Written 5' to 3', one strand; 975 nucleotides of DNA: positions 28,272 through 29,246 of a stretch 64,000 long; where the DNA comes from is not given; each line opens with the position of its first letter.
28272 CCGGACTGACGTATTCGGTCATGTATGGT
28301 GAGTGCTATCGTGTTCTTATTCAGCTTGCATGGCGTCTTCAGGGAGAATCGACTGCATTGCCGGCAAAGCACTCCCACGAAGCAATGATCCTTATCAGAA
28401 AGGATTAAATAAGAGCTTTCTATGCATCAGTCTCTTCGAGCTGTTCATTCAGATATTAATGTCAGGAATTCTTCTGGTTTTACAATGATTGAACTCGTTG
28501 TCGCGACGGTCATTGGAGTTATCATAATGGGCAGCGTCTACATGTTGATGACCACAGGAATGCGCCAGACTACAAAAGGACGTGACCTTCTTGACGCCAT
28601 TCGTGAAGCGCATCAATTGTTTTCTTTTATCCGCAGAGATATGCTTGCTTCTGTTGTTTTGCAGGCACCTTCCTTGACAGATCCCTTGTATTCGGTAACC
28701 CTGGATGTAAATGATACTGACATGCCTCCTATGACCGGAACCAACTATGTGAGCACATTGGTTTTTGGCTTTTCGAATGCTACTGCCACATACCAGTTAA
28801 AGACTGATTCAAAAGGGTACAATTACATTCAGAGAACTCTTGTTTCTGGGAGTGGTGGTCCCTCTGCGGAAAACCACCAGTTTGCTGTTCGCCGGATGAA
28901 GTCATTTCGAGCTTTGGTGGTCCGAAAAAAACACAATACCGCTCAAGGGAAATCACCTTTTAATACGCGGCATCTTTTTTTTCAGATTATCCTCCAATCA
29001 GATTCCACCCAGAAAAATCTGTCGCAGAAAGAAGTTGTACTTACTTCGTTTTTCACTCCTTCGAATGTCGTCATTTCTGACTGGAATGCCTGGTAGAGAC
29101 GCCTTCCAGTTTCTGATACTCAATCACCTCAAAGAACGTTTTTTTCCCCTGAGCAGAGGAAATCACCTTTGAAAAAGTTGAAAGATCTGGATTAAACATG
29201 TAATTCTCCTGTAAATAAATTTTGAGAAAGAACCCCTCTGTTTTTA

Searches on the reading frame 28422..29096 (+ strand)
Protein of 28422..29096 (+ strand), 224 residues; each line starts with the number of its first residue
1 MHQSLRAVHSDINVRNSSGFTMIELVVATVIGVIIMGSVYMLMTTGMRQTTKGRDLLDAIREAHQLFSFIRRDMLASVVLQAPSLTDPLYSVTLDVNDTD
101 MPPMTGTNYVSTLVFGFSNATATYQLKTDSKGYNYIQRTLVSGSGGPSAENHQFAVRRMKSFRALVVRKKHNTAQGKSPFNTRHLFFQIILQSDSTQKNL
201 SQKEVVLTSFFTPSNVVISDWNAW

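Call 19: search_protein_families(library=pfam, proteins=[window:28422-29096:+], max_evalue=0.01)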
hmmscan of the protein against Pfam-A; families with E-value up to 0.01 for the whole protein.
window:28422-29096:+ (224 aa): 1 family
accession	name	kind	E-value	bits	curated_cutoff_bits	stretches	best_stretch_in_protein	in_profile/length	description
PF07963.17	N_methyl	-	7.7e-07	28.9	21.2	1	15-40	2-27/27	Prokaryotic N-terminal methylation motif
